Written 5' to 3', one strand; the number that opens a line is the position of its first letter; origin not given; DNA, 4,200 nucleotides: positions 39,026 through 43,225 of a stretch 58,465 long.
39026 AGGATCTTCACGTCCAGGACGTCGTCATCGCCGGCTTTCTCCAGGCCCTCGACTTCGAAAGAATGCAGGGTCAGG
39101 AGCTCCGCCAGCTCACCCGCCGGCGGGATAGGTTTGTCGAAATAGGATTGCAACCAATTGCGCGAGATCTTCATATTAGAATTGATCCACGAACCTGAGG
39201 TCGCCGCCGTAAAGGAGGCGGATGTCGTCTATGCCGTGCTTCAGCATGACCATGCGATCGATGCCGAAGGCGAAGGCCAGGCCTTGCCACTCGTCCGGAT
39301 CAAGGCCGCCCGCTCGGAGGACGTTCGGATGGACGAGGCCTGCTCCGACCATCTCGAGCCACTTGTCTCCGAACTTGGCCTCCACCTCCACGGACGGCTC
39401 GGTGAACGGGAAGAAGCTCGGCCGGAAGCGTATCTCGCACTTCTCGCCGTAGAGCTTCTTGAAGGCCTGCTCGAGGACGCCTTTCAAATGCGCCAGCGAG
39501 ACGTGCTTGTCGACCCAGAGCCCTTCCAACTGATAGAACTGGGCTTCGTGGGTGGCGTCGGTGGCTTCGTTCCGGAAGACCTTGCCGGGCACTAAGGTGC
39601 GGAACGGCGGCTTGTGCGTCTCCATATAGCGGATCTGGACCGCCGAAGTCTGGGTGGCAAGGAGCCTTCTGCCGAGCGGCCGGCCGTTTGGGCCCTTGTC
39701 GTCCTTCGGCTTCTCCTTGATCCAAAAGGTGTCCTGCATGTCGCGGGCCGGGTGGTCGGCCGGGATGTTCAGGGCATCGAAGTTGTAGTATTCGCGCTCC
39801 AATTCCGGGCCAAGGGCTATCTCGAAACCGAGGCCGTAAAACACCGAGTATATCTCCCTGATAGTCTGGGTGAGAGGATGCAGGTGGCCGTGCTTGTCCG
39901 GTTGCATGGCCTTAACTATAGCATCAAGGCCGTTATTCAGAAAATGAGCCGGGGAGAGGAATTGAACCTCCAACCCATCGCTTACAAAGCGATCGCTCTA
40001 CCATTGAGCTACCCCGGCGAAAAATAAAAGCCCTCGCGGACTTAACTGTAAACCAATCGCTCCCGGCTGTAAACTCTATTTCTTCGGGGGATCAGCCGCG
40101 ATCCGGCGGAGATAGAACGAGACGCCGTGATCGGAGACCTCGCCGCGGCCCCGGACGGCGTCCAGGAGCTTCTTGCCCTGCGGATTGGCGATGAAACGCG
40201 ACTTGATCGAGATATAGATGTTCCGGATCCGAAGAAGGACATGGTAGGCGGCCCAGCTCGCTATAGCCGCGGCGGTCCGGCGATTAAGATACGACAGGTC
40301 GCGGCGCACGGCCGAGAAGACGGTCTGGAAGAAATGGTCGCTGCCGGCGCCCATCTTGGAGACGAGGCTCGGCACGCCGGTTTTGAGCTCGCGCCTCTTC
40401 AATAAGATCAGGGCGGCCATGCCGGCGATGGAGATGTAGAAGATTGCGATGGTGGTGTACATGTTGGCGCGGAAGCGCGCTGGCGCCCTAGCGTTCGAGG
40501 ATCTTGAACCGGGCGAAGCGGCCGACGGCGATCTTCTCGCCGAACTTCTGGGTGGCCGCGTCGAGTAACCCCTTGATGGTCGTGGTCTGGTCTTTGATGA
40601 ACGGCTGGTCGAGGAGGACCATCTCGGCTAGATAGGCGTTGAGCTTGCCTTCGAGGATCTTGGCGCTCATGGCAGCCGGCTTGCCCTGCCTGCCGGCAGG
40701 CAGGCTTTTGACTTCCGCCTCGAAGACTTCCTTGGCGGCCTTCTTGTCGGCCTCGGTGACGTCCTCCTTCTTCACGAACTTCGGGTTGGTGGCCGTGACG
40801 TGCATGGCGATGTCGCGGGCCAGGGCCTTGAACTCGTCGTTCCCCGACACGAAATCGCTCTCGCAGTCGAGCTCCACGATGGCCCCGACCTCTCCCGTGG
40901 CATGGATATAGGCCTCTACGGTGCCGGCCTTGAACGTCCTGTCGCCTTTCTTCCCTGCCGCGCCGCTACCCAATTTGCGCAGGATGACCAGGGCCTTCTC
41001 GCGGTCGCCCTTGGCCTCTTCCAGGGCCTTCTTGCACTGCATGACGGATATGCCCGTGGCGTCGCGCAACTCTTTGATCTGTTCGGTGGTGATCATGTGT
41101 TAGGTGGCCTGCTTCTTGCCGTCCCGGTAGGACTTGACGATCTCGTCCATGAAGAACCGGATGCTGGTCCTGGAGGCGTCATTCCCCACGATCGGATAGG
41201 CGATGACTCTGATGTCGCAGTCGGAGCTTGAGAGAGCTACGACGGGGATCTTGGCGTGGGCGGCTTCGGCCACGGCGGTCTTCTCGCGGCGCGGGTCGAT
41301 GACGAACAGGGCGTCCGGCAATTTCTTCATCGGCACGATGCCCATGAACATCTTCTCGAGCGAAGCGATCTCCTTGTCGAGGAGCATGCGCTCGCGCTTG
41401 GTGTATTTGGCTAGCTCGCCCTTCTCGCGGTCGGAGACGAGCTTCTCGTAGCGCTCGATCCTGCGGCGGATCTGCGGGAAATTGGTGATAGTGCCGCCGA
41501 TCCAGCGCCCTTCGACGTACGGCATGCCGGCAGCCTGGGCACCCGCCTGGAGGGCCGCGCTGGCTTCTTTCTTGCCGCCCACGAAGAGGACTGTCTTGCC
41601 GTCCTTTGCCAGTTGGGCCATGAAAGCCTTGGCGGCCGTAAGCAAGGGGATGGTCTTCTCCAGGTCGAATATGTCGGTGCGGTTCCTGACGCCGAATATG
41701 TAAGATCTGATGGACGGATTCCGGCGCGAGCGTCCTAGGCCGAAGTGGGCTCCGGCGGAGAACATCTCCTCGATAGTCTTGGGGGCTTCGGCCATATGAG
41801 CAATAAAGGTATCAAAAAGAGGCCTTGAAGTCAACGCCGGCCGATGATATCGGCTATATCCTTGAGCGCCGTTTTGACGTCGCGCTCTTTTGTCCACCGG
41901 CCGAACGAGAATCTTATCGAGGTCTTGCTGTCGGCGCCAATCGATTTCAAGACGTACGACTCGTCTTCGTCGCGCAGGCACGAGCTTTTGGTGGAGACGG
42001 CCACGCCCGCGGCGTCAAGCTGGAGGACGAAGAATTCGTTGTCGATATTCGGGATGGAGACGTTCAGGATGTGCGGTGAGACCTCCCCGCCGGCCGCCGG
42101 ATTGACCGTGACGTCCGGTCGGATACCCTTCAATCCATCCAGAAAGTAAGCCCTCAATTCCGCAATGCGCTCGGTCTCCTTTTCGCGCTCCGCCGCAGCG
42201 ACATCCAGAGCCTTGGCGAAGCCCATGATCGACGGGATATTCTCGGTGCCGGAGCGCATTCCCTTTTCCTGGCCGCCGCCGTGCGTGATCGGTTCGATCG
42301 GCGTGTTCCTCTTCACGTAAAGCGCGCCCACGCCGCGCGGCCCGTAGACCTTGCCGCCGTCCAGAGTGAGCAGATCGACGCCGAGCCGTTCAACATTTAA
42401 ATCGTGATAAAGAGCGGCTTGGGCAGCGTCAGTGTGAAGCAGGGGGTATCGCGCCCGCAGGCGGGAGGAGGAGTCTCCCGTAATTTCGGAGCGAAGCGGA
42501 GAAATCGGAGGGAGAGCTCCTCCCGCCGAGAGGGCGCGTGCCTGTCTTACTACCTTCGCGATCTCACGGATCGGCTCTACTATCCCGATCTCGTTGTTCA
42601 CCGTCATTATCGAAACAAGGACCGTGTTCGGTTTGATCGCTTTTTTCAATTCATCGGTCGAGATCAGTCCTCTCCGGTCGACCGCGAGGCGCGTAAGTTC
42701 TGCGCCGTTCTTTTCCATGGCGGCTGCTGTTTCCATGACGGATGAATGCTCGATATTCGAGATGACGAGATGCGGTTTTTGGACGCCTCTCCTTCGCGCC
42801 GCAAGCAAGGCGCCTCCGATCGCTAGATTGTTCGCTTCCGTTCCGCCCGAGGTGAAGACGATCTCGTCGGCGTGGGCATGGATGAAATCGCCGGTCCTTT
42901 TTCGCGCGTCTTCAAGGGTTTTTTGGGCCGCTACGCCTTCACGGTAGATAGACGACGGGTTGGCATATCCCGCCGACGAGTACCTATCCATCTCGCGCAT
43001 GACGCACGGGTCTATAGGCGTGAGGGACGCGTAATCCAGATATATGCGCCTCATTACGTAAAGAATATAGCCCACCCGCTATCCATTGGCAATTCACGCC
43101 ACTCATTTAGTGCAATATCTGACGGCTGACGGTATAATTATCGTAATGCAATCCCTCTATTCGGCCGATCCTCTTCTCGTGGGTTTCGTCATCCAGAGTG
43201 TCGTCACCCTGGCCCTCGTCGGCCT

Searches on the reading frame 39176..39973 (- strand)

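Call 61: search_protein_families(library=pfam, proteins=[window:39176-39973:-], max_evalue=0.001)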
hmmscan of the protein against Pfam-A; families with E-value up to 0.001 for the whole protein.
window:39176-39973:- (265 aa): 2 families
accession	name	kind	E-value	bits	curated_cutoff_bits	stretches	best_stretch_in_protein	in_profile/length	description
PF01409.25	tRNA-synt_2d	-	1.3e-91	306.9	19.8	1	24-265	9-246/246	tRNA synthetases class II core domain (F)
PF00152.25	tRNA-synt_2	-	0.00012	21.7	25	0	130-186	98-156/308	tRNA synthetases class II (D, K and N)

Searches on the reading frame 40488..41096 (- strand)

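Call 61: search_protein_families(library=pfam, proteins=[window:40488-41096:-], max_evalue=0.001)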
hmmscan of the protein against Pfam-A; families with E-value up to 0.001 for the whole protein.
window:40488-41096:- (202 aa): 3 families
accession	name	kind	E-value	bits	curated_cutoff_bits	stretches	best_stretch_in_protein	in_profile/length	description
PF00889.24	EF_TS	-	3.9e-32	111.9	27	1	57-199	79-202/204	Elongation factor TS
PF22566.2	UBA_8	-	0.00011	22.2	26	1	4-36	4-36/46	UBA-like domain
PF25025.1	EF-Ts_N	-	0.00016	22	33.2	1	5-35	15-46/60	Elongation factor Ts, mitochondrial, N-terminal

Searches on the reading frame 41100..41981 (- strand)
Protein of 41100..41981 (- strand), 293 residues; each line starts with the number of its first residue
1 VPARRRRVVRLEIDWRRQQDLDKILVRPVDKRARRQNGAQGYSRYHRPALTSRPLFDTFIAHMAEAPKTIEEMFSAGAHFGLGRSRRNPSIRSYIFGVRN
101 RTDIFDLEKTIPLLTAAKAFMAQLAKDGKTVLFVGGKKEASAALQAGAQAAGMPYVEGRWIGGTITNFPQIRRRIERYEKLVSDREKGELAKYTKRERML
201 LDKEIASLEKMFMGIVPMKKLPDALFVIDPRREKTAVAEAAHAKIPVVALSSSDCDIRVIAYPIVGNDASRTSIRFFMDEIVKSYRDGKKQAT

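Call 61: search_protein_families(library=pfam, proteins=[window:41100-41981:-], max_evalue=0.001)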
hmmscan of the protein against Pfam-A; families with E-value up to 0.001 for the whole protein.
window:41100-41981:- (293 aa): 1 family
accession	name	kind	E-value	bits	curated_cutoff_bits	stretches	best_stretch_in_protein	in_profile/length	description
PF00318.25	Ribosomal_S2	-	1.4e-65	221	26.1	1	73-287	1-215/216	Ribosomal protein S2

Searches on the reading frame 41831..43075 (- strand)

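Call 61: search_protein_families(library=pfam, proteins=[window:41831-43075:-], max_evalue=0.001)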
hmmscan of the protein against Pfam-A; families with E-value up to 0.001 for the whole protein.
window:41831-43075:- (414 aa): 2 families
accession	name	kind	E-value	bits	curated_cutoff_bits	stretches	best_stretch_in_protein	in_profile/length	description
PF00266.25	Aminotran_5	-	3.3e-66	224.2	21.5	2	11-182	1-171/371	Aminotransferase class-V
PF01212.27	Beta_elim_lyase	-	4.2e-07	30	27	1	69-181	47-160/288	Beta-eliminating lyase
